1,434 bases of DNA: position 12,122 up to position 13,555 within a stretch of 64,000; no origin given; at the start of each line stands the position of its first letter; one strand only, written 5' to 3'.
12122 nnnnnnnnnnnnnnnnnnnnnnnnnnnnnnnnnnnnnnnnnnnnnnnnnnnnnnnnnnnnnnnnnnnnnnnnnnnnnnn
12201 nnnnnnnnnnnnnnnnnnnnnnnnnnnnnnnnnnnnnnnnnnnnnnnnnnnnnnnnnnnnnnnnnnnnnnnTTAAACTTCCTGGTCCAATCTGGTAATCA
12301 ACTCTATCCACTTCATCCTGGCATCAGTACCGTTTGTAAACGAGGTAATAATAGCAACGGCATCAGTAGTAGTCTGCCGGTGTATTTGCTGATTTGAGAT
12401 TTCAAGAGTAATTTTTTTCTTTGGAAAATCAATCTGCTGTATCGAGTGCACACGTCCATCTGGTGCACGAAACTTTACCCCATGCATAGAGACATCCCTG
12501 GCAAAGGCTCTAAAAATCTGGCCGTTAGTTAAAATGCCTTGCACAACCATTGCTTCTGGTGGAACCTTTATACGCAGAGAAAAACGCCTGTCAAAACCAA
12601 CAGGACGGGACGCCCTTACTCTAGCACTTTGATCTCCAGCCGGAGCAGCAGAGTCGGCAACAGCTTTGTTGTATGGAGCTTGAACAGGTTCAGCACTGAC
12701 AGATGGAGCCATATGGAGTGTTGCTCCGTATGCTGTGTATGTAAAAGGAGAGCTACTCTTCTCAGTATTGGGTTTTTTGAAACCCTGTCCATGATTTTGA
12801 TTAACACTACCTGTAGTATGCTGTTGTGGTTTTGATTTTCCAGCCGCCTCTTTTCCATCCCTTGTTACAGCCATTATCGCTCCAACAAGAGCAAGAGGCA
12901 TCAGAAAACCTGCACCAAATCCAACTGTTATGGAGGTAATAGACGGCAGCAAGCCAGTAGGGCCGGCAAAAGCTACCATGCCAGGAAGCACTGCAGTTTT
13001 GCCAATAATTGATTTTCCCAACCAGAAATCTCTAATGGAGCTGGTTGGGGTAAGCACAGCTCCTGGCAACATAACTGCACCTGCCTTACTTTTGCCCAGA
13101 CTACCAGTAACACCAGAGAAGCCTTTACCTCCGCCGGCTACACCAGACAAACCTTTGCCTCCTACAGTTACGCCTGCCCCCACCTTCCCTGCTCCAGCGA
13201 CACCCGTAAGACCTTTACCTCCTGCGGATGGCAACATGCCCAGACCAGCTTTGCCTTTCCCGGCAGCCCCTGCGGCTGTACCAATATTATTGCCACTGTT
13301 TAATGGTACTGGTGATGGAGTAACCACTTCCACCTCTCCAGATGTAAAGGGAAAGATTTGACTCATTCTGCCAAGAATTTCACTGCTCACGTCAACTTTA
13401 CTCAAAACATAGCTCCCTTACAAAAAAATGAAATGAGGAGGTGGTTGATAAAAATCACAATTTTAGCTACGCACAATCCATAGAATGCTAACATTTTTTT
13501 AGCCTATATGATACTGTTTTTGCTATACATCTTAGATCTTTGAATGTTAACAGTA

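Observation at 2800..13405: PilZ-fronted ~10.6-kb operon: c-di-GMP receptor + Arn-like lipid-carrier glycosylation genes + three methylating enzymes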

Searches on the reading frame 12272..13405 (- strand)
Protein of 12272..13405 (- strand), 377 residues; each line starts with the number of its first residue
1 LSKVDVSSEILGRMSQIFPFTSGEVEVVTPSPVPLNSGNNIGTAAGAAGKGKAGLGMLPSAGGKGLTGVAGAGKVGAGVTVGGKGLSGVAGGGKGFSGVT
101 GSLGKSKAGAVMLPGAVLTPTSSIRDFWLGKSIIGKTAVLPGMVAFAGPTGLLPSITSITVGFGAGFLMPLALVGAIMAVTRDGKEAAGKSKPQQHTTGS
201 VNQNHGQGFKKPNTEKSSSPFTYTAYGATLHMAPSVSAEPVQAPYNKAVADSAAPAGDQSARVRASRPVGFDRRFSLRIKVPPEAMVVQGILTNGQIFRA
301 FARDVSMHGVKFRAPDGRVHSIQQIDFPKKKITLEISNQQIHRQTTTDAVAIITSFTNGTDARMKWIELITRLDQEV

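Call 3: search_protein_families(library=pfam, proteins=[window:12272-13405:-], max_evalue=0.01)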
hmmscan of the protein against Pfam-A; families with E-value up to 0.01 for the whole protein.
window:12272-13405:- (377 aa): 0 families

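Call 4: search_protein_families(library=ncbifam, proteins=[window:12272-13405:-], max_evalue=0.01)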
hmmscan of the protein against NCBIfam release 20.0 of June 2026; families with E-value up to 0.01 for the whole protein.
window:12272-13405:- (377 aa): 0 families

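Call 9: search_protein_families(library=pfam, proteins=[window:12272-13405:-], max_evalue=10)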
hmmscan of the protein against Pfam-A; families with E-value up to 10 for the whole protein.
window:12272-13405:- (377 aa): 2 families
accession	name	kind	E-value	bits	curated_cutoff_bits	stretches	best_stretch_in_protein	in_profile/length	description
PF07238.19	PilZ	-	0.085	13.6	22.5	1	273-323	2-41/102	PilZ domain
PF24307.1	DUF7486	-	0.1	12.6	27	1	285-342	89-148/154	Family of unknown function (DUF7486)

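Call 12: find_homologous_proteins(query=window:12272-13405:-)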
Query window:12272-13405:- (377 aa): 7 proteins with E <= 0.001 among 8000 candidates.
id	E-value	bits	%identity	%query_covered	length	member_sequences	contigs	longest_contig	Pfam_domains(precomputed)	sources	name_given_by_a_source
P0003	4.3e-145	502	66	100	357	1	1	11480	-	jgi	jgi:hypothetical protein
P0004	1.5e-94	335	48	100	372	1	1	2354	-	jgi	jgi:hypothetical protein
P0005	1.3e-88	316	49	88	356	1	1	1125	-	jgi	jgi:hypothetical protein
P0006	1.4e-66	243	40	98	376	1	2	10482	-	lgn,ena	-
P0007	1.5e-51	194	36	98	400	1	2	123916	-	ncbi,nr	ncbi:MAG: hypothetical protein HQL72_07145 [Magnetococcales bacterium]|nr:hypothetical protein [Magn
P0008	1.6e-29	121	35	77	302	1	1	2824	-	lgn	-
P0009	7.9e-25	106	43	36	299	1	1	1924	-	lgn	-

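Call 16: find_encoding_contigs(protein=P0007, flank=10000)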
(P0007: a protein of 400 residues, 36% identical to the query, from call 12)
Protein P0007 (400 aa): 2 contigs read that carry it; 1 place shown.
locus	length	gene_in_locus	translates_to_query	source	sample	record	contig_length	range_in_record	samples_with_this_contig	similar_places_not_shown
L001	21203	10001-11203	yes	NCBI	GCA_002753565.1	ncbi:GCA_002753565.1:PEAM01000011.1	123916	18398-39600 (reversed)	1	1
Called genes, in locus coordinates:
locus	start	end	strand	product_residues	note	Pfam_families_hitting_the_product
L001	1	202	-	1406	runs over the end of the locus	PF03707:MHYT, PF00989:PAS (faint), PF08447:PAS_3, PF08448:PAS_4 (faint), PF00512:HisKA, PF02518:HATPase_c, PF00072:Response_reg, PF01627:Hpt, +2 more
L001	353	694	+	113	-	PF08274:Zn_Ribbon_YjdM, PF03831:YjdM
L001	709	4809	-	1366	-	PF00072:Response_reg, PF00989:PAS, PF13426:PAS_9, PF00989:PAS, PF13426:PAS_9, PF08447:PAS_3, PF08447:PAS_3, PF13185:GAF_2, +11 more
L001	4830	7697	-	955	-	PF00512:HisKA, PF02518:HATPase_c, PF00072:Response_reg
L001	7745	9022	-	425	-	PF13416:SBP_bac_8, PF13343:SBP_bac_6 (weak)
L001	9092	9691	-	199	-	PF00376:MerR, PF12728:HTH_17, PF00072:Response_reg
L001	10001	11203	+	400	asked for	-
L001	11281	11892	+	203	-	-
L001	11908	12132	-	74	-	-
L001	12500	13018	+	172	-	PF28196:Magnetosome_regulatory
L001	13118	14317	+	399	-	PF28196:Magnetosome_regulatory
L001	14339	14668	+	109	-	PF09685:MamF_MmsF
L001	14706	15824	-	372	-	PF00072:Response_reg, PF07228:SpoIIE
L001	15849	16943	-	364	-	PF00072:Response_reg, PF00512:HisKA, PF13581:HATPase_c_2 (weak), PF02518:HATPase_c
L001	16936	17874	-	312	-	PF00072:Response_reg, PF00990:GGDEF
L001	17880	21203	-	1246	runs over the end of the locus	PF00072:Response_reg, PF23198:PDE8A_N (faint), PF00989:PAS (weak), PF08448:PAS_4, PF00512:HisKA, PF02518:HATPase_c, PF00072:Response_reg, PF01627:Hpt, +2 more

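Call 22: find_encoding_contigs(protein=P0006, flank=10000)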
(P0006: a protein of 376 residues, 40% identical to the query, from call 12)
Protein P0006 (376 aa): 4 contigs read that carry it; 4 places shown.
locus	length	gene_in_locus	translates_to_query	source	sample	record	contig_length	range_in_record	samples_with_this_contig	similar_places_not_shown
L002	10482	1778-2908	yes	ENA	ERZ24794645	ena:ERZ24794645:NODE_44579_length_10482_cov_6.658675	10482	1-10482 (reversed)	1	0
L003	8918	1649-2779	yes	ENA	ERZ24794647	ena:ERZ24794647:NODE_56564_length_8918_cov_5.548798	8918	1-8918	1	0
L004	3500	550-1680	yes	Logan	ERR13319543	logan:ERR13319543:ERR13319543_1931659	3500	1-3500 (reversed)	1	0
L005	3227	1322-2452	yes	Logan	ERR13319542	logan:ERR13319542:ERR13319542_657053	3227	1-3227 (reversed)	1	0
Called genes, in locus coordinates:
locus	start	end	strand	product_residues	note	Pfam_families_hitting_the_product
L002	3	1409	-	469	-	?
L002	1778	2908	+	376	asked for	-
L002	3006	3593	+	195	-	-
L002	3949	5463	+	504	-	PF01336:tRNA_anti-codon, PF00152:tRNA-synt_2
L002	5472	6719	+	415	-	PF12704:MacB_PCD, PF02687:FtsX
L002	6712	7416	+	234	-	PF00005:ABC_tran, PF13304:AAA_21 (faint)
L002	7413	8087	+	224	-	PF02163:Peptidase_M50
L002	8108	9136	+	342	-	PF00579:tRNA-synt_1b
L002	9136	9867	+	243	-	PF01479:S4, PF00849:PseudoU_synth_2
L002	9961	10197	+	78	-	-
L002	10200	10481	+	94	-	?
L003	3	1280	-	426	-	?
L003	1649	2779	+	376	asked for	-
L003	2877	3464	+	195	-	-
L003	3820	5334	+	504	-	PF01336:tRNA_anti-codon, PF00152:tRNA-synt_2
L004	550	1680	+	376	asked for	-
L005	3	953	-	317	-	?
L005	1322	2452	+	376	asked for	-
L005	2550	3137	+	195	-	-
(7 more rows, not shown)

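Call 42: predict_structure(alignment_id=A3)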
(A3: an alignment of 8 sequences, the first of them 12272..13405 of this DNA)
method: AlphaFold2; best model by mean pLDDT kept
length: 377 residues; sequences in the alignment: 8
mean_pLDDT: 51.1   pTM: 0.31
mean pLDDT of the five models: 51.1, 50.5, 49.2, 46.5, 46.1
residues with pLDDT >= 90: 64; 70-90: 31; 50-70: 12; < 50: 270
segments of 3 or more residues with pLDDT < 50: 1-3, 5-7, 11-153, 155-241, 243-273
pLDDT, mean of each block of 10 residues (from residue 1): 47 43 33 35 33 36 34 32 33 32 31 34 37 35 35 34 38 44 37 34 36 40 39 43 44 38 41 58 92 96 90 94 94 93 91 88 89 69
secondary structure, 60 per line:
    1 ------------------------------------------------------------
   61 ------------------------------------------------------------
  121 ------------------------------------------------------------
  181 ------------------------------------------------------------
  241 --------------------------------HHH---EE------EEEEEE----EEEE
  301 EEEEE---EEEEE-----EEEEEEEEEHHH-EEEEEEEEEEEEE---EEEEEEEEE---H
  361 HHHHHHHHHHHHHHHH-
elements in order: E287-292 E297-305 E309-313 E319-327 E332-344 E348-356 H360-376

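Call 44: fold_search(model_id=the predicted structure, library=pdb)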
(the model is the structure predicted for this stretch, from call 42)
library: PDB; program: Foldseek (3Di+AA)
matches with E <= 10: 948; with E <= 0.001: 0
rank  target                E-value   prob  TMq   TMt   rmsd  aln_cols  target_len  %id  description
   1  5y6g                  2.4e-03  1.00  0.19  0.46   5.4       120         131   16  PilZ domain with c-di-GMP of YcgR from Escherichia coli (released 2018-07-18)
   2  5kec_D                3.6e-03  1.00  0.20  0.31   6.2       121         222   14  Structure of K. pneumonia MrkH in its apo state. (released 2016-08-17)
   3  5kec_A                4.1e-03  1.00  0.19  0.30   6.7       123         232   15  Structure of K. pneumonia MrkH in its apo state. (released 2016-08-17)
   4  5ked_A                4.1e-03  1.00  0.17  0.26   7.3       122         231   17  Structure of the 2.65 Angstrom P2(1) crystal of K. pneumonia MrkH (released 2016-08-17)
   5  7mie                  5.1e-03  0.97  0.17  0.23   6.9       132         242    8  Crystal structure of the Borreliella burgdorferi PlzA protein in complex with c-di-GMP (released 2021-06-30)
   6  9b8v_E                5.4e-03  1.00  0.17  0.08   5.2        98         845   12  AlphaFold2 informed cryo-EM model of the E. coli cellulose synthase BcsAG3B6 complex (released 2025-02-19)
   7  5ked_B                6.4e-03  1.00  0.18  0.28   6.6       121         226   16  Structure of the 2.65 Angstrom P2(1) crystal of K. pneumonia MrkH (released 2016-08-17)
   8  9fp0_A                6.8e-03  1.00  0.19  0.10   6.3       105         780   11  Cryo-EM structure of the 'crown'less Bcs macrocomplex for E. coli cellulose secretion in non-saturating c-di-GMP (loca (released 2024-10-16)
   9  5y6f                  6.8e-03  1.00  0.19  0.29   5.5       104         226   16  Crystal structure of YcgR in complex with c-di-GMP from Escherichia coli (released 2018-07-18)
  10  4i86_B                7.2e-03  1.00  0.17  0.55   6.0       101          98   15  Crystal structure of PilZ domain of CeSA from cellulose synthesizing bacterium (released 2013-04-03)
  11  9fnn_A                1.4e-02  1.00  0.17  0.08   5.2        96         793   11  Cryo-EM structure of the c-di-GMP-saturated 'crown'less Bcs macrocomplex for cellulose secretion in E. coli (released 2024-10-16)
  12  4q63                  1.5e-02  1.00  0.18  0.61   3.7        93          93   14  Crystal Structure of Legionella Uncharacterized Protein Lpg0364 (released 2014-05-07)
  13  9u62_B                2.3e-02  0.97  0.15  0.11   5.4        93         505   15  AP pathways C3 convertase C3bBbP and C3 complex (released 2026-01-14)
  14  5ejl                  2.4e-02  0.99  0.16  0.25   6.8       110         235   14  MrkH, A novel c-di-GMP dependence transcription regulatory factor. (released 2016-10-19)
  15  1ywu_MODEL_1_A        3.8e-02  0.92  0.17  0.41  10.3       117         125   14  Solution NMR structure of Pseudomonas Aeruginosa protein PA4608. Northeast Structural Genomics target PaT7 (released 2005-03-29)
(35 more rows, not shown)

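Call 52: find_related_loci(query=A3, collection=genome_contigs, flank=10000)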
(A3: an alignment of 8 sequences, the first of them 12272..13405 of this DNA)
Query A3 (377 aa) in genome_contigs; peptide patterns used: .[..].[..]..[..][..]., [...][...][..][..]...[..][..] (x = any residue, [..] = any of these).
67 stretches matched a pattern; 10 encode a relative of the query (tblastn E <= 1e-3); 10 distinct loci.
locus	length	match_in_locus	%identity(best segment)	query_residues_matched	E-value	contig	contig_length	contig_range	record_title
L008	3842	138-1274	44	1-376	7e-92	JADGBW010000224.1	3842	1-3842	MAG: Magnetococcales bacterium isolate nwagbin5 nwag_bin5_NODE_5419_length_3842_cov_14.708212, whole genome shotgun sequ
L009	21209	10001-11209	40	1-375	4e-74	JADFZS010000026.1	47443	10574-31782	MAG: Magnetococcales bacterium isolate nJSWbin1 nJSW_bin1_NODE_26_length_47443_cov_7.405692, whole genome shotgun sequen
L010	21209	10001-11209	35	3-376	4e-60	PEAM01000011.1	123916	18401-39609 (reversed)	MAG: Magnetococcales bacterium isolate ER1bin7 scaffold33, whole genome shotgun sequence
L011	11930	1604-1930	42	269-377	9e-22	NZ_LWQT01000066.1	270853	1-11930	Paramagnetospirillum marisnigri strain SP-1 NODE_3_length_270853_cov_106.897_ID_7666, whole genome shotgun sequence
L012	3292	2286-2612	42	269-377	9e-22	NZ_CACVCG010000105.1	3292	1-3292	Magnetospirillum sp. UT-4, whole genome shotgun sequence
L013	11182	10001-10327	41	269-377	2e-20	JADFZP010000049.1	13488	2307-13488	MAG: Alphaproteobacteria bacterium isolate nJC1bin3 nJC1_bin3_NODE_888_length_13488_cov_13.951761, whole genome shotgun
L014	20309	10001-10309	32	272-374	4e-16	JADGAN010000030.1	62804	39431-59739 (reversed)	MAG: Oligoflexia bacterium isolate nN3bin31 nN3_bin31_NODE_30_length_62804_cov_8.984109, whole genome shotgun sequence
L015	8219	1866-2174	33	273-375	2e-15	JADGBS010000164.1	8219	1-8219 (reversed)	MAG: Oligoflexia bacterium isolate nW3bin19 nW3_bin19_NODE_164_length_8219_cov_2.431714, whole genome shotgun sequence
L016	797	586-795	43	269-338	3e-11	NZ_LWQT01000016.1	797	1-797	Paramagnetospirillum marisnigri strain SP-1 NODE_115_length_797_cov_102.767_ID_6905, whole genome shotgun sequence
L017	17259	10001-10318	31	272-375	2e-9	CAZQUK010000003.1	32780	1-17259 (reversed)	MAG TPA_asm: uncultured Oligoflexia bacterium isolate SRP062349_co3_121 genome assembly, contig: NODE_577_length_32780_c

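Call 57: search_protein_families(library=pfam, proteins=[L009:7842-8579:+, L009:8589-9785:+, L009:11339-11989:+, L009:11993-13186:-, L009:14111-18889:+, L009:4600-5994:+, L011:425-1939:+, L011:1917-2450:+, L011:2554-4059:-, L011:4762-6501:-], max_evalue=0.001)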
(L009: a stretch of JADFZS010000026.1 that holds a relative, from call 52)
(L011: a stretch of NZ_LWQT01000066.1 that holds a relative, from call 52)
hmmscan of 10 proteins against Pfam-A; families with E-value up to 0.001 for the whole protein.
L009:7842-8579:+ (245 aa): 9 families
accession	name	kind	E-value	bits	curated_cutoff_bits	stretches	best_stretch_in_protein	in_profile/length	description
PF13247.11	Fer4_11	-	1.3e-18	67.4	26.2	2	100-151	6-59/100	4Fe-4S dicluster domain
PF13187.11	Fer4_9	-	4.1e-10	40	27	1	135-200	1-49/52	4Fe-4S dicluster domain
PF12838.12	Fer4_7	-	1.3e-09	38.8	27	1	135-199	1-49/52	4Fe-4S dicluster domain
PF13237.11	Fer4_10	-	3e-08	33.9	25.5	2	129-198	2-52/53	4Fe-4S dicluster domain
PF12837.12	Fer4_6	-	8.2e-07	29.1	25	1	128-150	1-23/24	4Fe-4S binding domain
PF12797.12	Fer4_2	-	1.4e-06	28.3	24.5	1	128-148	2-22/22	4Fe-4S binding domain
PF00037.32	Fer4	-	2e-06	27.8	21.1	1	131-151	3-23/24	4Fe-4S binding domain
PF25160.1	LdpA_Fe-S-bd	-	8.1e-05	22.8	27.6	1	107-149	5-41/49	LdpA Fe-S cluster-binding domain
PF14697.11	Fer4_21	-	0.00072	20.1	35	0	104-148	8-53/59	4Fe-4S dicluster domain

L009:8589-9785:+ (398 aa): 1 family
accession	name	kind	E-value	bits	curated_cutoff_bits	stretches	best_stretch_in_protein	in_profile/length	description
PF03916.19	NrfD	-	9.5e-37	127.7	25.8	1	44-328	3-310/313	Polysulphide reductase, NrfD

L009:11339-11989:+ (216 aa): 0 families

L009:11993-13186:- (397 aa): 5 families
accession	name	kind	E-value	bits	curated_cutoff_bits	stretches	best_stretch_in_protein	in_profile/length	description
PF01053.26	Cys_Met_Meta_PP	-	7.6e-137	456.3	27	1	16-397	2-381/381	Cys/Met metabolism PLP-dependent enzyme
PF00155.27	Aminotran_1_2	-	6.7e-11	42.4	19.7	1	63-193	36-189/361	Aminotransferase class I and II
PF00266.25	Aminotran_5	-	4.7e-09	36.1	21.5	1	91-236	69-220/371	Aminotransferase class-V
PF01041.23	DegT_DnrJ_EryC1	-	5.2e-08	32.9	19.8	1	67-238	23-195/360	DegT/DnrJ/EryC1/StrS aminotransferase family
PF06838.17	Met_gamma_lyase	-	1e-06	28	24.2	1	88-263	78-275/405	Methionine gamma-lyase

L009:14111-18889:+ (1592 aa): 6 families
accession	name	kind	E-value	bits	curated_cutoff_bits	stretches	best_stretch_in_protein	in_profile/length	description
PF08238.18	Sel1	-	9e-37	124.6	30.7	4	170-204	1-35/36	Sel1 repeat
PF13424.12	TPR_12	-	4.9e-29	100.8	30.1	5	1367-1420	5-58/77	Tetratricopeptide repeat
PF13374.12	TPR_10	-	4.8e-08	33.2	27.5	0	1370-1405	7-42/42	Tetratricopeptide repeat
PF07719.23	TPR_2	-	6.4e-08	32.6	27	0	1216-1244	6-34/34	Tetratricopeptide repeat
PF00515.34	TPR_1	-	1.9e-05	24.7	27.8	0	1216-1244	6-34/34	Tetratricopeptide repeat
PF24885.1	TPR_NPHP3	-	5.5e-05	23.1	100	1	1336-1428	112-203/239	Nephrocystin-3 TPR domain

L009:4600-5994:+ (464 aa): 3 families
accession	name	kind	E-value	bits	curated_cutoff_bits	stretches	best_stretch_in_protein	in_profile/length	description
PF07685.20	GATase_3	-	4e-35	121.6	27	1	253-444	1-194/196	CobB/CobQ-like glutamine amidotransferase domain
PF01656.29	CbiA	-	6.3e-15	55.7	25.4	1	10-189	2-116/125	CobQ/CobB/MinD/ParA nucleotide binding domain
PF13500.12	AAA_26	-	7.2e-13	49.3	27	2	81-188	94-194/198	AAA domain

L011:425-1939:+ (504 aa): 2 families
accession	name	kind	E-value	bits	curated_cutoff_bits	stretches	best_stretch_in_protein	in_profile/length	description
PF13519.12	VWA_2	-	2.6e-06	28.4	27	1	31-134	1-107/107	von Willebrand factor type A domain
PF00092.34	VWA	-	0.00014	22.6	23.8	1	30-136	1-116/174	von Willebrand factor type A domain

L011:1917-2450:+ (177 aa): 0 families

L011:2554-4059:- (501 aa): 1 family
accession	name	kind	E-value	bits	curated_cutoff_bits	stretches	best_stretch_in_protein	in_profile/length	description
PF01076.25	Mob_Pre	-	4.8e-11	43.3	25.5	1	57-259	14-195/196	Plasmid recombination enzyme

L011:4762-6501:- (579 aa): 1 family
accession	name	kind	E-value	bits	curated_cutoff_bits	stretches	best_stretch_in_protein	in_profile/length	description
PF05272.17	VapE-like_dom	-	2.7e-69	233.4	25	1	268-489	2-216/217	Virulence-associated protein E-like domain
